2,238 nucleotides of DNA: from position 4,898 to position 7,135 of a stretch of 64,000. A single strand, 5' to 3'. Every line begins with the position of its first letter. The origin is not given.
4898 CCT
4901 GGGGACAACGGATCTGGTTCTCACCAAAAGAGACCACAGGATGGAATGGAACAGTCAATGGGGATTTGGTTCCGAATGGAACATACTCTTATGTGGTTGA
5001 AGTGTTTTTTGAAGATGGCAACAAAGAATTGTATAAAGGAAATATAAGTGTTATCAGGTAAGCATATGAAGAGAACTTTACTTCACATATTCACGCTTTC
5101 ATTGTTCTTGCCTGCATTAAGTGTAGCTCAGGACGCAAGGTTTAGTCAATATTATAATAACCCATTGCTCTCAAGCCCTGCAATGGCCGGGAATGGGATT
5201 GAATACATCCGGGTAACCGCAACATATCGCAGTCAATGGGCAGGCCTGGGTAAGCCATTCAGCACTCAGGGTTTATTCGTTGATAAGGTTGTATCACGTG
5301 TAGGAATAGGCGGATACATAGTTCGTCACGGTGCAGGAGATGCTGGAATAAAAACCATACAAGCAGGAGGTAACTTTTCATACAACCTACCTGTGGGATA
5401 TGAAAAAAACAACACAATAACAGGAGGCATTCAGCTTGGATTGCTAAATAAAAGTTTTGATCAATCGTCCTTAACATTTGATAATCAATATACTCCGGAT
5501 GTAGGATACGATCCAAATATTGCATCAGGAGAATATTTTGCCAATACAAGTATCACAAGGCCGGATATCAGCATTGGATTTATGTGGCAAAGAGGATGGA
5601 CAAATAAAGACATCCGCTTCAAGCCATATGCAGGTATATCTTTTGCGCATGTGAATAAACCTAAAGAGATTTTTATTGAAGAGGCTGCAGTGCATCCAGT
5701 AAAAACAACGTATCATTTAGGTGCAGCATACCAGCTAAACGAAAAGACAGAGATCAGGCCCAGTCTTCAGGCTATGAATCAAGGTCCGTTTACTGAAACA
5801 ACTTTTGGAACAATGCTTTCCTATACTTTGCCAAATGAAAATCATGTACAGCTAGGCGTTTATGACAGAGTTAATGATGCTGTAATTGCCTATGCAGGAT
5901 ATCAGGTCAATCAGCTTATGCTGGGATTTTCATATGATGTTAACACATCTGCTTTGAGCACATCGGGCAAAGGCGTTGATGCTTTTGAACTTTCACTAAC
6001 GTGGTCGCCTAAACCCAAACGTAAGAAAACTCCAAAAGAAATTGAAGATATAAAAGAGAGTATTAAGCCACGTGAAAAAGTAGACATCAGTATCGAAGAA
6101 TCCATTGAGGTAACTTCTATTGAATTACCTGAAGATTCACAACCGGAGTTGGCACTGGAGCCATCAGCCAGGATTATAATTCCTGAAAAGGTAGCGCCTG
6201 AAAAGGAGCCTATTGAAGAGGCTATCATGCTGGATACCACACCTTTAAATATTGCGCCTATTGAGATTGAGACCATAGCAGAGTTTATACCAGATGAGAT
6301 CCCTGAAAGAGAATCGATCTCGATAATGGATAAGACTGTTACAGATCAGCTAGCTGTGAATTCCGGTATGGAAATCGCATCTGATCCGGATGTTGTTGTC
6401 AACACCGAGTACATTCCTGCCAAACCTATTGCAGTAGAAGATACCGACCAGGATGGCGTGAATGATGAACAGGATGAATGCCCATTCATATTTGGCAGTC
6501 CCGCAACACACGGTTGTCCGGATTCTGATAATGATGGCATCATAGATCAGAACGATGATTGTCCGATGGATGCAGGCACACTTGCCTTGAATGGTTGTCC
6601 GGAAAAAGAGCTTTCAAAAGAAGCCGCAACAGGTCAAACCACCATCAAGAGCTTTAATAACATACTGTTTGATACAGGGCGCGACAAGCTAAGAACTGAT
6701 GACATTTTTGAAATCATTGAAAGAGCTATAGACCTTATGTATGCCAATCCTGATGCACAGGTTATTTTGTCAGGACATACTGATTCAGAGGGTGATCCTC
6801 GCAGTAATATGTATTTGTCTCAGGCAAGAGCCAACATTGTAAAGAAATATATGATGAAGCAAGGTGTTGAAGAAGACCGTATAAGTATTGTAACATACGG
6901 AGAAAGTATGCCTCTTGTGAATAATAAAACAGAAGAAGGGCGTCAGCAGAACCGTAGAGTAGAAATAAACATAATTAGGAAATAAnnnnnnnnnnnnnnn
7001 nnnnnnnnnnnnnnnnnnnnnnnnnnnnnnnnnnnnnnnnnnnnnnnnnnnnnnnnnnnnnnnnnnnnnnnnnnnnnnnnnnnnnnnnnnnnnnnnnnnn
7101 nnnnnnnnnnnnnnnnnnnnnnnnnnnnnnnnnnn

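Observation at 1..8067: T9SS type-B adhesin and PorP/SprF pair embedded inside a Wzc/WecA polysaccharide operon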

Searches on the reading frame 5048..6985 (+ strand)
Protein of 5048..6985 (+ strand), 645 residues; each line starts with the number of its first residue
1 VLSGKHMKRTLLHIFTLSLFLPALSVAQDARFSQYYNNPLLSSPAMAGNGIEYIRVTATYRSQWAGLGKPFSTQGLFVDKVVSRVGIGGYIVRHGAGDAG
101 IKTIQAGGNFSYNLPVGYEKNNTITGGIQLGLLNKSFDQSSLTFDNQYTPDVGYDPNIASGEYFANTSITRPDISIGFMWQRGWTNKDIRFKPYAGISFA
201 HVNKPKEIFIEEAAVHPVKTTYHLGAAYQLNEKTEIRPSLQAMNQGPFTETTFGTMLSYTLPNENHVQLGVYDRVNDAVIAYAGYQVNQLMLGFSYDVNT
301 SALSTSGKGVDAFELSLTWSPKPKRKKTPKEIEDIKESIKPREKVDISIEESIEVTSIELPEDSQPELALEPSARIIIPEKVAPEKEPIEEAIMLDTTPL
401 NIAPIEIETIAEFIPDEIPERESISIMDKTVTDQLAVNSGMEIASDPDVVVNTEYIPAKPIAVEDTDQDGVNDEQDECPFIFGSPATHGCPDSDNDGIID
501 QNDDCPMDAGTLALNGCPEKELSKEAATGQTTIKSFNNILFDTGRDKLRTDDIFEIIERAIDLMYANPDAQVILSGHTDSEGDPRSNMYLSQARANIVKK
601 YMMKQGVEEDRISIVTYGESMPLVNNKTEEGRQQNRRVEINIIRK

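Call 5: search_protein_families(library=pfam, proteins=[window:5048-6985:+], max_evalue=0.01)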
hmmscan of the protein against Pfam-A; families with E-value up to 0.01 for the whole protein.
window:5048-6985:+ (645 aa): 3 families
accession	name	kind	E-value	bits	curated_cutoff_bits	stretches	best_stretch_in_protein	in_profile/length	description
PF11751.14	PorP_SprF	-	8.4e-42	144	22.3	1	27-318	4-272/273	Type IX secretion system membrane protein PorP/SprF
PF00691.25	OmpA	-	2.8e-19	69.7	27.2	1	540-636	1-98/98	OmpA family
PF02412.23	TSP_3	-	0.00032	20.7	25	1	464-481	14-31/36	Thrombospondin type 3 repeat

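Call 6: search_protein_families(library=ncbifam, proteins=[window:5048-6985:+], max_evalue=0.01)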
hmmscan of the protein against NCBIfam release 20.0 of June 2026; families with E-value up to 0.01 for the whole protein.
window:5048-6985:+ (645 aa): 43 families (the best 25 are shown)
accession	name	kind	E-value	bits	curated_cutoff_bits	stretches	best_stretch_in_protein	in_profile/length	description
TIGR03519.1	T9SS_PorP_fam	subfamily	7.8e-53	179.8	90.55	1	7-318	1-289/292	PorP/SprF family type IX secretion system membrane protein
NF033763.1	exchanger_TraB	exception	7.4e-32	110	700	1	460-643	318-498/522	outer membrane exchange protein TraB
NF053611.1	YiaD_Gzip_OmpA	equivalog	7.6e-31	107.4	175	1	533-642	98-206/206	YiaD family glycine zipper/OmpA-like lipoprotein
NF053612.1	anchor_PA1041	equivalog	1.5e-26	93.8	250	1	492-642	77-235/236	PA1041 family peptidoglycan-binding anchor lipoprotein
NF053613.1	OMP_toxin_LptF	equivalog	2.7e-24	86.2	400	1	527-642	131-245/256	lipotoxin F family OmpA-related lipoprotein LptF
TIGR02802.1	Pal_lipo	equivalog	2.4e-21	75.8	125.35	1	539-641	2-103/104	peptidoglycan-associated lipoprotein Pal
TIGR03789.1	pdsO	hypoth_equivalog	1.2e-20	74.2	152.2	1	530-641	129-242/243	sortase-associated OmpA-like protein PdsO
NF045787.1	OmpABordt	equivalog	1.2e-20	74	200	1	529-643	77-190/194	outer membrane protein OmpA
TIGR03350.1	type_VI_ompA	equivalog_domain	2e-20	73.1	139.8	1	520-642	13-137/137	type VI secretion system protein TssL, long form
NF053585.1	OMP_LP_YfiB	equivalog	2.4e-20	73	128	1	535-642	54-160/163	outer membrane lipoprotein YfiB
NF053607.1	CHU_0125_OmpA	equivalog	3.7e-20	72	620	1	536-643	530-637/639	CHU_0125 family OmpA-like outer membrane integrity protein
NF006541.1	PRK09038.1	equivalog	8.3e-18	64.9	283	1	533-644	137-250/253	flagellar motor protein MotD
NF005831.1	PRK07734.1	equivalog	2.4e-17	63.6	301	1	532-643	134-249/250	flagellar motor protein MotB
NF008067.1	PRK10802.1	equivalog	3e-16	59.7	261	1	501-638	32-167/171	peptidoglycan-associated lipoprotein Pal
NF007804.1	PRK10510.1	equivalog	4.7e-16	58.8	307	1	535-642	110-216/219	OmpA family lipoprotein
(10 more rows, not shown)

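Call 40: find_homologous_proteins(query=window:5066-6985:+, max_evalue=1e-10)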
Query window:5066-6985:+ (639 aa): 180 proteins with E <= 1e-10 among 8000 candidates; the best 120 are listed.
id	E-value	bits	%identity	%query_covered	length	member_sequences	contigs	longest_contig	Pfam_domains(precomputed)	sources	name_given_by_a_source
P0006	0.0e+0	1448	100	100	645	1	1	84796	PF00691.26,PF11751.15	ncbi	-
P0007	1.7e-242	825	60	100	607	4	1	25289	PF00691.26,PF11751.15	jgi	-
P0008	1.3e-240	818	59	100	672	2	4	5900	PF00691.26,PF11751.15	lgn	-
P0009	9.5e-240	816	57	100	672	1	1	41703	PF00691.26,PF11751.15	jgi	jgi:type IX secretion system PorP/SprF family membrane protein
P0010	4.1e-235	800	57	100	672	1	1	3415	PF00691.26,PF11751.15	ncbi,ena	-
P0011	1.1e-210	719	54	100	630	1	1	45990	PF00691.26,PF11751.15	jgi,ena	-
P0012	1.5e-209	716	53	100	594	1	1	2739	PF00691.26,PF02412.24,PF11751.15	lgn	-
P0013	5.3e-208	711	53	100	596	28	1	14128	PF00691.26,PF02412.24,PF11751.15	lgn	-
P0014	3.7e-207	708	52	100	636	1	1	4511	PF00691.26,PF11751.15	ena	-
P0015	9.4e-206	703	52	100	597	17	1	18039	PF00691.26,PF02412.24,PF11751.15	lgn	-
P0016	1.7e-205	702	50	100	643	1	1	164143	PF00691.26,PF11751.15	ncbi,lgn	-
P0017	6.9e-205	700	51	100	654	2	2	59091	PF00691.26,PF02412.24,PF11751.15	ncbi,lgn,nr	ncbi:MAG: PorP/SprF family type IX secretion system membrane protein [Bacteroidota bacterium]|nr:Por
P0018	9.2e-204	697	53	100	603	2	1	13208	PF00691.26,PF02412.24,PF11751.15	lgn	-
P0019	3.2e-201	688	49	100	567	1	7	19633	PF00691.26,PF11751.15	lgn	-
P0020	6.4e-199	681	51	100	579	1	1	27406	PF00691.26,PF02412.24,PF11751.15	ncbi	-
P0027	1.2e-194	667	51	98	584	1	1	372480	PF00691.26,PF02412.24,PF11751.15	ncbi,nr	ncbi:MAG: PorP/SprF family type IX secretion system membrane protein [Bacteroidetes bacterium]|nr:Po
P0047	1.1e-168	581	43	100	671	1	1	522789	PF00691.26,PF02412.24,PF11751.15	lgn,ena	-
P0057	2.3e-154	534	43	100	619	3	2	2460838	PF00691.26,PF02412.24,PF11751.15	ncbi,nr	ncbi:MAG: PorP/SprF family type IX secretion system membrane protein [Bacteroidia bacterium]|nr:PorP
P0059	2.0e-150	521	37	100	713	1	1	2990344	PF00691.26,PF11751.15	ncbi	ncbi:MAG: PorP/SprF family type IX secretion system membrane protein [Arcticibacter sp.]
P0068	9.6e-142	492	40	100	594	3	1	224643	PF00691.26,PF02412.24,PF11751.15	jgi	-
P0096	1.4e-97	346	34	99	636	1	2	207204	PF00691.26,PF11751.15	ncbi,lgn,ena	-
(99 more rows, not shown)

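Call 41: find_encoding_contigs(protein=P0016, flank=9000, max_places=1)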
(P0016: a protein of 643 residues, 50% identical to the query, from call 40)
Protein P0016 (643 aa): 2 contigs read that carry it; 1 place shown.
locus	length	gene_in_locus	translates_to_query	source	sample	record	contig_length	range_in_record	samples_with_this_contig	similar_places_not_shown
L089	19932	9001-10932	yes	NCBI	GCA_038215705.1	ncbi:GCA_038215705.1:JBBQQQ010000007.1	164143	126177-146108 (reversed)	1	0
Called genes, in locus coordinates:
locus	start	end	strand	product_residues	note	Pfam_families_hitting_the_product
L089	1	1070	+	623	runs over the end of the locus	PF00890:FAD_binding_2 (faint), PF01134:GIDA, PF12831:FAD_oxidored (weak), PF21680:GIDA_C_1st, PF13932:SAM_GIDA_C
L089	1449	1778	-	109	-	PF00085:Thioredoxin, PF13899:Thioredoxin_7 (weak), PF13098:Thioredoxin_2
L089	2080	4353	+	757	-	PF01656:CbiA, PF06564:CBP_BcsQ (weak), PF13614:AAA_31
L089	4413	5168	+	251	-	-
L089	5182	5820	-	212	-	PF00484:Pro_CA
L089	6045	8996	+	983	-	PF08450:SGL (faint), PF25021:TEN_NHL (faint), PF01436:NHL (faint), PF06739:SBBP (faint), PF19081:Ig_7, PF00801:PKD, PF18911:PKD_4, PF13585:CHU_C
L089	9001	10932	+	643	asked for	PF11751:PorP_SprF, PF00691:OmpA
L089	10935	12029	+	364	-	PF00953:Glycos_transf_4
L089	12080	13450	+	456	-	PF04389:Peptidase_M28, PF01546:Peptidase_M20 (weak)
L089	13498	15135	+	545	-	PF18962:Por_Secre_tail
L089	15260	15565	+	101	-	PF12844:HTH_19, PF13443:HTH_26 (weak), PF13560:HTH_31, PF01381:HTH_3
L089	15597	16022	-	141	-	PF00472:RF-1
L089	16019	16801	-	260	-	PF00795:CN_hydrolase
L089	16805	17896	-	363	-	PF00155:Aminotran_1_2, PF00266:Aminotran_5, PF01053:Cys_Met_Meta_PP, PF01041:DegT_DnrJ_EryC1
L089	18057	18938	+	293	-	PF03881:Fructosamin_kin, PF01636:APH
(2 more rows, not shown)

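Call 42: find_encoding_contigs(protein=P0027, flank=9000, max_places=1)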
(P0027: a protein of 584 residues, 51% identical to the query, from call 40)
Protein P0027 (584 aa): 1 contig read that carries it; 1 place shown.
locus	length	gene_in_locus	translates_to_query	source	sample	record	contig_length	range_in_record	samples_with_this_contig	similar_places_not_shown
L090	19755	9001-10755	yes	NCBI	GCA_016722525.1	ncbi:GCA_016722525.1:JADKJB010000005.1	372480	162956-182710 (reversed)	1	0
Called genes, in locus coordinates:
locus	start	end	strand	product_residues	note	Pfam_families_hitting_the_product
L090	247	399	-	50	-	-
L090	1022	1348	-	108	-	PF00085:Thioredoxin, PF13098:Thioredoxin_2 (weak)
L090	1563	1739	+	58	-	-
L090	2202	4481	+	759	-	PF13614:AAA_31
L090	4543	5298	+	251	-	-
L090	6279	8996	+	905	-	PF08450:SGL (faint), PF25021:TEN_NHL (weak), PF01436:NHL (weak), PF19081:Ig_7, PF13585:CHU_C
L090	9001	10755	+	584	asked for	PF11751:PorP_SprF, PF02412:TSP_3 (faint), PF00691:OmpA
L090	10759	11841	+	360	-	PF00953:Glycos_transf_4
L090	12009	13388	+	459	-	PF04389:Peptidase_M28, PF01546:Peptidase_M20 (weak)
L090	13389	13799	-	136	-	PF00472:RF-1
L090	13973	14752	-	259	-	PF00795:CN_hydrolase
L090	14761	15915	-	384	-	PF00155:Aminotran_1_2, PF01053:Cys_Met_Meta_PP, PF00266:Aminotran_5, PF01041:DegT_DnrJ_EryC1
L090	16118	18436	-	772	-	PF00041:fn3 (faint), PF19081:Ig_7, PF18962:Por_Secre_tail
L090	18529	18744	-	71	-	-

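Call 43: find_encoding_contigs(protein=P0047, flank=9000, max_places=1)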
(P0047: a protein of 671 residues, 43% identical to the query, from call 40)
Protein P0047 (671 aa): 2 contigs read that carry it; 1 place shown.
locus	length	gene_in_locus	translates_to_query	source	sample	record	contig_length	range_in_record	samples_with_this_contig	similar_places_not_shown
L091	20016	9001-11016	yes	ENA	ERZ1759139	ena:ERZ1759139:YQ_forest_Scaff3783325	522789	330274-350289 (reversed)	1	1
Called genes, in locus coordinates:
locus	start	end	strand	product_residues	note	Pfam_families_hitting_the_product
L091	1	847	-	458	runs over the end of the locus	PF18962:Por_Secre_tail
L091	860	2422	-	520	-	PF18962:Por_Secre_tail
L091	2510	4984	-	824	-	PF06452:CBM9_1 (weak), PF19313:DUF5916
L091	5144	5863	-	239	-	-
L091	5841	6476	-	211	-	PF00484:Pro_CA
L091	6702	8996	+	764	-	PF08450:SGL (faint), PF01436:NHL, PF25021:TEN_NHL (faint), PF19081:Ig_7, PF00801:PKD, PF18911:PKD_4, PF13585:CHU_C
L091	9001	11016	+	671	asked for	PF11751:PorP_SprF, PF02412:TSP_3 (faint), PF00691:OmpA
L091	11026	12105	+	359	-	PF00953:Glycos_transf_4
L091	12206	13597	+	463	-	PF04389:Peptidase_M28, PF01546:Peptidase_M20 (weak)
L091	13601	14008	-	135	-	PF00472:RF-1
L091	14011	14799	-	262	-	PF00795:CN_hydrolase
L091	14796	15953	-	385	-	PF00155:Aminotran_1_2, PF01053:Cys_Met_Meta_PP, PF00266:Aminotran_5, PF01041:DegT_DnrJ_EryC1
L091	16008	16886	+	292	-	PF03881:Fructosamin_kin, PF01636:APH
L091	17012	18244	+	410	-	PF01595:CNNM, PF00571:CBS, PF03471:CorC_HlyC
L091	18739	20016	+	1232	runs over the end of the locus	PF13574:Reprolysin_2, PF13583:Reprolysin_4, PF13688:Reprolysin_5, PF13582:Reprolysin_3, PF19081:Ig_7 (faint), PF19408:PKD_6, PF13895:Ig_2 (faint), PF18962:Por_Secre_tail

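Call 44: find_encoding_contigs(protein=P0057, flank=9000, max_places=1)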
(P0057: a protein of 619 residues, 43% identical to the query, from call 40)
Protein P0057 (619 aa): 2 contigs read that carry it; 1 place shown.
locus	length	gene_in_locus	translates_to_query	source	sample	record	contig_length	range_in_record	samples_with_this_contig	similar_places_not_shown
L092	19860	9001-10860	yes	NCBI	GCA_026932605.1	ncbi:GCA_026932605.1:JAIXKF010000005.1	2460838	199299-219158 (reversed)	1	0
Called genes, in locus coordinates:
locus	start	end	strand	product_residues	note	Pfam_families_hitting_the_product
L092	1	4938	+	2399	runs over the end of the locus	PF14349:SprA_N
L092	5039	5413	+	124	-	PF01597:GCV_H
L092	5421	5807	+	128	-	PF04892:VanZ-LLP1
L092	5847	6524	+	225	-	PF03544:TonB_C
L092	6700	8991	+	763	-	PF08450:SGL (faint), PF01436:NHL, PF25021:TEN_NHL (weak), PF19081:Ig_7, PF00801:PKD, PF18911:PKD_4, PF13585:CHU_C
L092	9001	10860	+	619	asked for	PF11751:PorP_SprF, PF02412:TSP_3 (faint), PF00691:OmpA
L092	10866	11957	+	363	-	PF00953:Glycos_transf_4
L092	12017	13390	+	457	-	PF04389:Peptidase_M28, PF01546:Peptidase_M20 (weak)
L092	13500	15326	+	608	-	PF13432:TPR_16 (faint), PF13525:YfiO (faint), PF14559:TPR_19 (faint), PF00515:TPR_1 (faint), PF07719:TPR_2 (faint), PF13174:TPR_6 (faint), PF13176:TPR_7 (faint), PF13181:TPR_8 (faint), +2 more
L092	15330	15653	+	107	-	PF14114:DUF4286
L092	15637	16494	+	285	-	PF07608:DUF1571, PF01476:LysM (weak)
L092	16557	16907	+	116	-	PF00507:Oxidored_q4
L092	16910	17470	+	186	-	PF01058:Oxidored_q6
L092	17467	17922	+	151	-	PF00329:Complex1_30kDa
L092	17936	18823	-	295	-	PF03881:Fructosamin_kin, PF01636:APH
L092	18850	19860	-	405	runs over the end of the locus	PF05222:AlaDh_PNT_N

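Call 46: find_encoding_contigs(protein=P0059, flank=9000, max_places=1)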
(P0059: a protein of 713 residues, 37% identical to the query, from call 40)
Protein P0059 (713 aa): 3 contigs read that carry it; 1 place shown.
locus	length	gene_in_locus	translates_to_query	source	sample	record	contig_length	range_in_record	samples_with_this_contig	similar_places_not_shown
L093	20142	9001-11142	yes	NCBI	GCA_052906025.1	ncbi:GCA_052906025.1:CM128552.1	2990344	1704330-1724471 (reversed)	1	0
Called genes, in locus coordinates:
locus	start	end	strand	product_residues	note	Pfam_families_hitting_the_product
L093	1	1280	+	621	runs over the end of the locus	PF00890:FAD_binding_2 (faint), PF01134:GIDA, PF03486:HI0933_like (faint), PF07992:Pyr_redox_2 (faint), PF12831:FAD_oxidored (weak), PF21680:GIDA_C_1st, PF13932:SAM_GIDA_C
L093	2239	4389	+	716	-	PF13614:AAA_31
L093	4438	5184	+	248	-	-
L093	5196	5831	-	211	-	PF00484:Pro_CA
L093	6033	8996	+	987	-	PF08450:SGL, PF24684:Vgb_lyase (faint), PF25021:TEN_NHL, PF01436:NHL (weak), PF19081:Ig_7, PF00801:PKD, PF18911:PKD_4, PF13585:CHU_C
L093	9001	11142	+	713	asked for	PF11751:PorP_SprF, PF00691:OmpA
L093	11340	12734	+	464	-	PF04389:Peptidase_M28, PF01546:Peptidase_M20 (weak)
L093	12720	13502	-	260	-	PF00795:CN_hydrolase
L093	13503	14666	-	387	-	PF00155:Aminotran_1_2, PF01053:Cys_Met_Meta_PP, PF00266:Aminotran_5, PF01041:DegT_DnrJ_EryC1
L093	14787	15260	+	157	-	PF01613:Flavin_Reduct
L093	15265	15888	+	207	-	PF01613:Flavin_Reduct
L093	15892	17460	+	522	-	PF00875:DNA_photolyase, PF03441:FAD_binding_7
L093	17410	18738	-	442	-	PF00512:HisKA, PF02518:HATPase_c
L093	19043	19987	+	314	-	-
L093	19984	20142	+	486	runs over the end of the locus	PF03062:MBOAT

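Call 47: find_encoding_contigs(protein=P0096, flank=9000, max_places=1)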
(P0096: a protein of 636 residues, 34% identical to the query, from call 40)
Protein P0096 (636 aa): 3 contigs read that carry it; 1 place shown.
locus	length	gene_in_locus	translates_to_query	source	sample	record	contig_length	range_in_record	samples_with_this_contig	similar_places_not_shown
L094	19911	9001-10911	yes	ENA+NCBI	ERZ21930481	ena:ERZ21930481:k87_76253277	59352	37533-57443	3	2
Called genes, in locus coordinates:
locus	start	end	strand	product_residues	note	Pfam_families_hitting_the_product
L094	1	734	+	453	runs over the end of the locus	PF02223:Thymidylate_kin (weak)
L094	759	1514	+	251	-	PF13578:Methyltransf_24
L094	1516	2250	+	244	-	PF00132:Hexapep, PF14602:Hexapep_2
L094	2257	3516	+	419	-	PF20706:GT4-conflict, PF00534:Glycos_transf_1, PF13692:Glyco_trans_1_4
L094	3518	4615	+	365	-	PF00534:Glycos_transf_1, PF13692:Glyco_trans_1_4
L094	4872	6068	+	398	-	PF09314:DUF1972, PF00534:Glycos_transf_1, PF13692:Glyco_trans_1_4 (weak)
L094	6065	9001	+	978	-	PF01731:Arylesterase (faint), PF01436:NHL (faint), PF06739:SBBP (faint), PF25021:TEN_NHL (weak), PF00801:PKD (faint), PF19081:Ig_7, PF18911:PKD_4, PF13585:CHU_C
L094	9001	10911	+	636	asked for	PF11751:PorP_SprF, PF00691:OmpA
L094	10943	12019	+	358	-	PF00953:Glycos_transf_4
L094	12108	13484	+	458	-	PF04389:Peptidase_M28, PF01546:Peptidase_M20 (weak)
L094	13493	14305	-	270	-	PF00795:CN_hydrolase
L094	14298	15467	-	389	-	PF00155:Aminotran_1_2, PF00266:Aminotran_5, PF01053:Cys_Met_Meta_PP (weak), PF01041:DegT_DnrJ_EryC1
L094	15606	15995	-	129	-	PF09579:Spore_YtfJ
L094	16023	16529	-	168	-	-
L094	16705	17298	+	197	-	PF13640:2OG-FeII_Oxy_3, PF13661:2OG-FeII_Oxy_4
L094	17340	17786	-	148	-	PF00226:DnaJ, PF13619:KTSC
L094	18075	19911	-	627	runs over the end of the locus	PF07715:Plug, PF00593:TonB_dep_Rec_b-barrel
